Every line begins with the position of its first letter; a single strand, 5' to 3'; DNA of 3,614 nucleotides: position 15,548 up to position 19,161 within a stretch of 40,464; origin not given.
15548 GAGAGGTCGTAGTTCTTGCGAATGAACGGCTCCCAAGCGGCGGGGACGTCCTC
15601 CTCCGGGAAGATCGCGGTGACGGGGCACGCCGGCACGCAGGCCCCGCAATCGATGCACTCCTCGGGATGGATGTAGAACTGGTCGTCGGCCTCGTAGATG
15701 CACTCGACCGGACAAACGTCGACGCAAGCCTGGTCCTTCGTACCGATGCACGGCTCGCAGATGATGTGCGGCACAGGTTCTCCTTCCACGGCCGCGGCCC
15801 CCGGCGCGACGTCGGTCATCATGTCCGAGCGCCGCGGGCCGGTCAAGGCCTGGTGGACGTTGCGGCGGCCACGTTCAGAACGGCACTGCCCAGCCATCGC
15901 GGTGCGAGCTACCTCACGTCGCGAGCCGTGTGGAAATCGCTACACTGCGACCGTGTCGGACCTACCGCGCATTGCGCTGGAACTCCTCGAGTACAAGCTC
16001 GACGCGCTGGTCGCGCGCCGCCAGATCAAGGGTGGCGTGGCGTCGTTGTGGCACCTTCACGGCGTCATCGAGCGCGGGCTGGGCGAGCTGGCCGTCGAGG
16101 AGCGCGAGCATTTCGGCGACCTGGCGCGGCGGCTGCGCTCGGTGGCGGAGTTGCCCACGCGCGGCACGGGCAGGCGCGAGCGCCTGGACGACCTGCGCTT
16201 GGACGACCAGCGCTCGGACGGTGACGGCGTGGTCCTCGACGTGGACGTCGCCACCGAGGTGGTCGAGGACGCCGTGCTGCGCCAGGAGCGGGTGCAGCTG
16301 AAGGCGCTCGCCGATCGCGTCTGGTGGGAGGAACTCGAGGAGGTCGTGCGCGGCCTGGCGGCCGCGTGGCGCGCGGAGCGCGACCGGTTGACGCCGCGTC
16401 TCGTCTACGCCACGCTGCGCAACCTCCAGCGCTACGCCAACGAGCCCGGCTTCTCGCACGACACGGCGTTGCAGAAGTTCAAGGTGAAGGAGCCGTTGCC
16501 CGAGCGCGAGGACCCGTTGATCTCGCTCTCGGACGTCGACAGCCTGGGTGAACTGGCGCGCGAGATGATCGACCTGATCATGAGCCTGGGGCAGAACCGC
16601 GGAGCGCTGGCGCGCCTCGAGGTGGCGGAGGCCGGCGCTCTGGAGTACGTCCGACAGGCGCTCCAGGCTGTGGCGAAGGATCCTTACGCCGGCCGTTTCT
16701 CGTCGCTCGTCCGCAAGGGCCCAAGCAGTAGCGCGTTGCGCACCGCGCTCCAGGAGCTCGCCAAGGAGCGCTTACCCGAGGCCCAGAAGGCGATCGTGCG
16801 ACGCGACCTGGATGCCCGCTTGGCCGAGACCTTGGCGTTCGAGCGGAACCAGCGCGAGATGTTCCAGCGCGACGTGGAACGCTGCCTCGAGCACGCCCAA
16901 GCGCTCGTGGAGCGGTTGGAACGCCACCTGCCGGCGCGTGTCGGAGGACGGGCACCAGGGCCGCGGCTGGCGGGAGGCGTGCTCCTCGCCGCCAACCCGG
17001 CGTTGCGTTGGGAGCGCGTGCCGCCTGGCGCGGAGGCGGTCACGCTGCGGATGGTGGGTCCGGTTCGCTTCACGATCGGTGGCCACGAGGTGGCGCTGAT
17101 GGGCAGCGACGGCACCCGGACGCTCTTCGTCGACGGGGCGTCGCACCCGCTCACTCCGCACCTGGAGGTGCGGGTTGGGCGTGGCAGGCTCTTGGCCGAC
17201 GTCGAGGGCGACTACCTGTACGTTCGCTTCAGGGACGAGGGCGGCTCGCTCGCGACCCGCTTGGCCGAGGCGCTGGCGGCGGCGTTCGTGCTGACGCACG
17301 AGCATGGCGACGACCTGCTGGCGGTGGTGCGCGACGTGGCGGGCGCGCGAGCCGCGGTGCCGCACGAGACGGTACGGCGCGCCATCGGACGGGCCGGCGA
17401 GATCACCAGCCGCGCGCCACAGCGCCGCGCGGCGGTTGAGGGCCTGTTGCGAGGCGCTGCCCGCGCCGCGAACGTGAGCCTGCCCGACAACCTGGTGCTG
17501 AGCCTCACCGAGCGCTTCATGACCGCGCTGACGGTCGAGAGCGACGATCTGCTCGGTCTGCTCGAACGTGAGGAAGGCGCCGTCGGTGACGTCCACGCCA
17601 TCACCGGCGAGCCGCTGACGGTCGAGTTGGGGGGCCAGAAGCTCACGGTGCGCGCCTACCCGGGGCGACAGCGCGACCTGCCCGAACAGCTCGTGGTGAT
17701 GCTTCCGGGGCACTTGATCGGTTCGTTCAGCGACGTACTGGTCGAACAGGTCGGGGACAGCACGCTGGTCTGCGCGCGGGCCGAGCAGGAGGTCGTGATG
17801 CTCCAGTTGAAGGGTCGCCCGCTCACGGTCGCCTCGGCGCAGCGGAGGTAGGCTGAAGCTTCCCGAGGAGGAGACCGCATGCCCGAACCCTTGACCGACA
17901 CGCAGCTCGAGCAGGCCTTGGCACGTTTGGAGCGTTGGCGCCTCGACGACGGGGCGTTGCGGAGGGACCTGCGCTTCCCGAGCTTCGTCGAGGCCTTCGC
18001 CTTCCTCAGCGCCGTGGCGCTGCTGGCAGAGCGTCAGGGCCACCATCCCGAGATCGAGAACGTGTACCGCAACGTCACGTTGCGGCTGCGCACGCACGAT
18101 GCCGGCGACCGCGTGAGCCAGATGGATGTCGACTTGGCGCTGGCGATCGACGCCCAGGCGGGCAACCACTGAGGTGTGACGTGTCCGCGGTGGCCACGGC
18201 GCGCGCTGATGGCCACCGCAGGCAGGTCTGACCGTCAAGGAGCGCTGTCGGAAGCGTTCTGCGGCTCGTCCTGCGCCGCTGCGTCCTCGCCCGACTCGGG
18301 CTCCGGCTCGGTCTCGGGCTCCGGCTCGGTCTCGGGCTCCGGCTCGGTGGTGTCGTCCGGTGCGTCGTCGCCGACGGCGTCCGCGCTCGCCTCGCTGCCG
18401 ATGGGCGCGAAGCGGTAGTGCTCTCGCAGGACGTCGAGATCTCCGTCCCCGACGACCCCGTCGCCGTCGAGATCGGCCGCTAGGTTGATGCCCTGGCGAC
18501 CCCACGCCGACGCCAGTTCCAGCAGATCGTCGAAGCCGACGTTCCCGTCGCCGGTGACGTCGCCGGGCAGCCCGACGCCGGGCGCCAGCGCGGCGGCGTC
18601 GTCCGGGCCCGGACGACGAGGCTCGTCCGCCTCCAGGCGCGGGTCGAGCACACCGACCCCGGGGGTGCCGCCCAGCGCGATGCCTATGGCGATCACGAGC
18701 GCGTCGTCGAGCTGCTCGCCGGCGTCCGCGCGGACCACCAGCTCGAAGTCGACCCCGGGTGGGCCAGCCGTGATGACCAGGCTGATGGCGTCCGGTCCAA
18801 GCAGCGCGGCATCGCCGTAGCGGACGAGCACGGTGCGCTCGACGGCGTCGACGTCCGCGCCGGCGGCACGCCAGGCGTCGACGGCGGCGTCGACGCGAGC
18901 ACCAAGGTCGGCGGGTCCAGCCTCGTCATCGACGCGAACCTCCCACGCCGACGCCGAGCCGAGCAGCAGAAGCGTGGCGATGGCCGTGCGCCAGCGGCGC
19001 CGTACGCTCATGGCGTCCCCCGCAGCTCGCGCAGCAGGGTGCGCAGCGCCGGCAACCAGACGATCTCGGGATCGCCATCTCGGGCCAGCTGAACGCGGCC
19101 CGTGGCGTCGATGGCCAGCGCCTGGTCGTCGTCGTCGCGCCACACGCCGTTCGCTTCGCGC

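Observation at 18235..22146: treS is translationally chained to three exported proteins resembling a lipoprotein cohesin scaffold, an unknown secreted protein and a dockerin protein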

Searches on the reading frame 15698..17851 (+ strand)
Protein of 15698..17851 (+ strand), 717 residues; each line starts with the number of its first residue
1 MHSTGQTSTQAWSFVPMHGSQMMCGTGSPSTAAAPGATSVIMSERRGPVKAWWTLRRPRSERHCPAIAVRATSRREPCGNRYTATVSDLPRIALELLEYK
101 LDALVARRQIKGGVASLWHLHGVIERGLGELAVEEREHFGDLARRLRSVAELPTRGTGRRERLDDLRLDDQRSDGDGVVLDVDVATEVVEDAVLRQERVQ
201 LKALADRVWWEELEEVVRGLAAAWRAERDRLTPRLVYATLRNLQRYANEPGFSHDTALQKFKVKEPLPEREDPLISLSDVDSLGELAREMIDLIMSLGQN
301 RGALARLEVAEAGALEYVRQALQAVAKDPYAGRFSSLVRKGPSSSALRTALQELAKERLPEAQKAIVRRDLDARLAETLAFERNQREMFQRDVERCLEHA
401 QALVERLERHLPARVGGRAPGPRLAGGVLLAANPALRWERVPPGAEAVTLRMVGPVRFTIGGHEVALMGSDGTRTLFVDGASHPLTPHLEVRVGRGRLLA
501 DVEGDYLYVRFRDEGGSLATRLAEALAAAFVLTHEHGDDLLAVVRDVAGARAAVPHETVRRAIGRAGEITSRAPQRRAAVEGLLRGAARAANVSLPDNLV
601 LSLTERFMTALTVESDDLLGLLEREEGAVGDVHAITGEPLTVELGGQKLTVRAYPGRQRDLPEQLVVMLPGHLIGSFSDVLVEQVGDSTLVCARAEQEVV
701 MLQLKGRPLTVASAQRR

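Call 4: search_protein_families(library=pfam, proteins=[window:15698-17851:+], max_evalue=1)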
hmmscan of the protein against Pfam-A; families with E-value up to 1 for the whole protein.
window:15698-17851:+ (717 aa): 0 families

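Call 7: search_protein_families(library=ncbifam, proteins=[window:15698-17851:+], max_evalue=1)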
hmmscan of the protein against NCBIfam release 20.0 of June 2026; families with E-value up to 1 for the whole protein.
window:15698-17851:+ (717 aa): 0 families

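Call 67: search_solved_structures(query=window:15698-17851:+, max_evalue=0.1, show_alignments=0)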
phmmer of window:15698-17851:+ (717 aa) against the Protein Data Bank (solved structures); distinct sequences matched with E-value up to 0.1: 1.
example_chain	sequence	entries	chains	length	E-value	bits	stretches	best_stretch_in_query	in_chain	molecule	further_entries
7nhn_d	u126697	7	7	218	0.048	15.1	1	307-417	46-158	30S ribosomal protein S3 | Small ribosomal subunit protein uS3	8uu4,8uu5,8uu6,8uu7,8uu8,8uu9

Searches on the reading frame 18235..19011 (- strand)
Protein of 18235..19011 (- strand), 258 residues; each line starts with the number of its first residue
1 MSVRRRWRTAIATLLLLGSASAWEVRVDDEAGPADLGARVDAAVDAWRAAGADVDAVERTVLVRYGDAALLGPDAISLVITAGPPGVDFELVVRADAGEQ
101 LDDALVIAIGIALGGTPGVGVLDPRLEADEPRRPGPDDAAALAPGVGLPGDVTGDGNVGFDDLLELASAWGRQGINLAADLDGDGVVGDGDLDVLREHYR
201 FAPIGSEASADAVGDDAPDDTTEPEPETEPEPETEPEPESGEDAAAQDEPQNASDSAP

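Call 4: search_protein_families(library=pfam, proteins=[window:18235-19011:-], max_evalue=1)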
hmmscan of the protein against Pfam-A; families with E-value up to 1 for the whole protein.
window:18235-19011:- (258 aa): 3 families
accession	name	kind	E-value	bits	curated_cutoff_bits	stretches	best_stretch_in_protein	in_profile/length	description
PF05887.16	Trypan_PARP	-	4.2e-05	24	100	1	208-251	49-92/134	Procyclic acidic repetitive protein (PARP)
PF00404.24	Dockerin_1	-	0.0081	16.8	22.9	1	149-196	1-53/57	Dockerin type I domain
PF13499.12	EF-hand_7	-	0.31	11.9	30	0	151-167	50-66/67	EF-hand domain pair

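Call 7: search_protein_families(library=ncbifam, proteins=[window:18235-19011:-], max_evalue=1)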
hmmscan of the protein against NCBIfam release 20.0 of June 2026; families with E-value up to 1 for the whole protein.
window:18235-19011:- (258 aa): 3 families
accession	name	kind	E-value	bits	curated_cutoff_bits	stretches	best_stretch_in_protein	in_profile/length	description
NF011521.0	PRK14960.1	equivalog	0.13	10.6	1228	1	206-245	410-449/702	DNA polymerase III subunit gamma/tau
NF008084.0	PRK10819.1-5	equivalog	0.4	10.5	315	1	215-250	62-98/249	TonB system transport protein TonB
NF033845.1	MSCRAMM_ClfB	exception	0.43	8.4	999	1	207-256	555-602/871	MSCRAMM family adhesin clumping factor ClfB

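Call 13: find_homologous_proteins(query=window:18235-19011:-)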
Query window:18235-19011:- (258 aa): 39 proteins with E <= 0.001 among 8000 candidates.
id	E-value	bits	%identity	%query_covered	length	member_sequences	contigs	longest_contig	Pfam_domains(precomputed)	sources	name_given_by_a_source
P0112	1.1e-142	492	95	100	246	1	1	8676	-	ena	-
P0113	7.6e-110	385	76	98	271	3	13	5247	-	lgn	-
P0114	8.4e-108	378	77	94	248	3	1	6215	-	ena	-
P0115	1.3e-107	377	73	100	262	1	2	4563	-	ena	-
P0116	1.9e-100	354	69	98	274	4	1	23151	-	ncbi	-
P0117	4.7e-83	297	68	79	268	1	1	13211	-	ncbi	-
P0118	4.0e-82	294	70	75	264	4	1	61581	-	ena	-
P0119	2.0e-81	291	59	100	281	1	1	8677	-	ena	-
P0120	4.3e-81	290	68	80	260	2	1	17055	-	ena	-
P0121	9.0e-81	289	68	72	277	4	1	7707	PF00404.25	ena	-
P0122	1.2e-80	289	59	100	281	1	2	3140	-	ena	-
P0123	9.8e-80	286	62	95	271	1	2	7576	-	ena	-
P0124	1.9e-76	275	55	100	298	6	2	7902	-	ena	-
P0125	5.4e-75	270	66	80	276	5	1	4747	PF00404.25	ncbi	-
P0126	7.2e-73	263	62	80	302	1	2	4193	-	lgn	-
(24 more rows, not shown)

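Call 18: search_protein_families(library=pfam, alignment_id=A1, max_evalue=0.1)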
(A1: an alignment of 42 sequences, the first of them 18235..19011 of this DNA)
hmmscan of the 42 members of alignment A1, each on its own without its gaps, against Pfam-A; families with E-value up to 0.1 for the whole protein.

A. member 1, window:18235-19011:- (258 aa): 2 families
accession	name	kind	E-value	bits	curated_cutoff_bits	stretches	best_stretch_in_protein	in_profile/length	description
PF05887.16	Trypan_PARP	-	4.2e-05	24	100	1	208-251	49-92/134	Procyclic acidic repetitive protein (PARP)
PF00404.24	Dockerin_1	-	0.0081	16.8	22.9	1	149-196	1-53/57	Dockerin type I domain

B. families by the number of members that match (of 42 scanned): 11 families
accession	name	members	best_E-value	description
PF00404.24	Dockerin_1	35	1.2e-06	Dockerin type I domain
PF13499.12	EF-hand_7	22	0.00081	EF-hand domain pair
PF00036.39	EF-hand_1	17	0.00039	EF hand domain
PF13833.12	EF-hand_8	10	0.0097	EF-hand domain pair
PF13202.12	EF-hand_5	9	0.0024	EF hand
PF13405.12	EF-hand_6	6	0.025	EF-hand domain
PF05887.16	Trypan_PARP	1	4.2e-05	Procyclic acidic repetitive protein (PARP)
PF13517.12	FG-GAP_3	1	0.036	FG-GAP-like repeat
PF20486.3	DUF6725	1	0.058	Family of unknown function (DUF6725)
PF23148.1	Gp77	1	0.072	Podophage GP4 fiber-tail adaptor protein gp77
PF01839.29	FG-GAP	1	0.09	FG-GAP repeat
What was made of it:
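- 18415..18567 (-): Gene 4 type I dockerin-like module (residues 149-199), with two Ca loops at 151-162 and 180-191. 35 of 42 family members hit it, best E 1.2e-6 (calls 4, 18).
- On Dockerin type I (gene 4, residues 149-199): 35 of 42 family members hit at E <= 0.1, best 1.2e-6 (call 18).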

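Call 19: search_solved_structures(query=A1, max_evalue=10, show_alignments=3)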
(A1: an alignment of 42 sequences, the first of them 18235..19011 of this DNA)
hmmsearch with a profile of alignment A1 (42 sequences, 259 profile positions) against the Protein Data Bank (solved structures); distinct sequences matched with E-value up to 10: 53.
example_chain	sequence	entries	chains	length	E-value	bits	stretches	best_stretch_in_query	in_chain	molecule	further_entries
2y3n_B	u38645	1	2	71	1.6e-09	40.5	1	147-197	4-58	CELLULOSOMAL FAMILY-48 PROCESSIVE GLYCOSIDE HYDROLASE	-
1daq_A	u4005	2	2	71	4.8e-06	29.1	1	147-199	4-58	ENDOGLUCANASE SS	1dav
2mte_A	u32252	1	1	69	5.5e-06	28.9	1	147-199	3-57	Cellulose 1,4-beta-cellobiosidase (reducing end) CelS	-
5lxv_B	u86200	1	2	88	2e-05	27.1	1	147-194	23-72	Carbohydrate-binding protein WP_009985128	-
2jnk_A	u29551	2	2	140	0.0019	20.6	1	147-195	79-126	Hyalurononglucosaminidase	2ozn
7lgn_A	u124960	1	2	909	0.0099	18.3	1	117-175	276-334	Cyanophycin synthase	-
7lgm_A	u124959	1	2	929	0.013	17.9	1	116-176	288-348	Cyanophycin synthase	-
2ccl_B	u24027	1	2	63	0.015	17.7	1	149-195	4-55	ENDO-1,4-BETA-XYLANASE Y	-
4fl4_A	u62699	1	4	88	0.023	17.1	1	148-196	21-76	Glycoside hydrolase family 9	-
9y6s_9S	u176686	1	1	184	0.028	16.8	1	148-194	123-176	Centrin, putative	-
4u3s_B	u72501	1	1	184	0.028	16.8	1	153-199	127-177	Cellulosomal scaffoldin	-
1bjf_A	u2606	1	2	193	0.035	16.5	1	138-222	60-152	NEUROCALCIN DELTA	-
8zvk_A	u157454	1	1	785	0.042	16.2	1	147-197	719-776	AaBgIC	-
1ohz_B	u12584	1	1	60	0.044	16.2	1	150-195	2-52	ENDO-1,4-BETA-XYLANASE Y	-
5t7c_A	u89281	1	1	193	0.052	15.9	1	138-222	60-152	Hippocalcin-like protein 1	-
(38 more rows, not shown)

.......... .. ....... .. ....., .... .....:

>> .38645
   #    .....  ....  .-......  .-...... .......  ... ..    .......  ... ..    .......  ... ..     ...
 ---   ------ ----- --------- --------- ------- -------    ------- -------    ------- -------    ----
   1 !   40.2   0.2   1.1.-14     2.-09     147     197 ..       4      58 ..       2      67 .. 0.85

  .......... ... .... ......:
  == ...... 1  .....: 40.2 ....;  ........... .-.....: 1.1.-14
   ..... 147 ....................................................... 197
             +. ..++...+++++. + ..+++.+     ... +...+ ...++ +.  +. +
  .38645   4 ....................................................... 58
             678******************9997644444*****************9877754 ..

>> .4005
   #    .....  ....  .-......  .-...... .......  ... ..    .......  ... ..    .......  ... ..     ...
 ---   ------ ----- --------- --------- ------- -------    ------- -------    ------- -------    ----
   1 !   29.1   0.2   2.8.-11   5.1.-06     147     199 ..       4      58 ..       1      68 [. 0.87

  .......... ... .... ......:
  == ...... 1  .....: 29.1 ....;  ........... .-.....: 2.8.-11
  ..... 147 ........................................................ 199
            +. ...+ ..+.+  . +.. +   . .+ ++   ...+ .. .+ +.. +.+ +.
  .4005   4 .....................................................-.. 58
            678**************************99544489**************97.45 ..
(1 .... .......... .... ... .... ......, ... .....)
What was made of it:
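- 18415..18567 (-): Family profile against solved dockerins: 2y3n_B 1.6e-9, CelS 1daq 4.8e-6, C. perfringens NagH 2jnk/2ozn 1.9e-3 (call 19).
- On Dockerin type I (gene 4, residues 149-199): The family profile hits solved dockerins at E 1.6e-9 (call 19).
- These include the C. perfringens NagH dockerin that pairs with that cohesin family (call 19).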
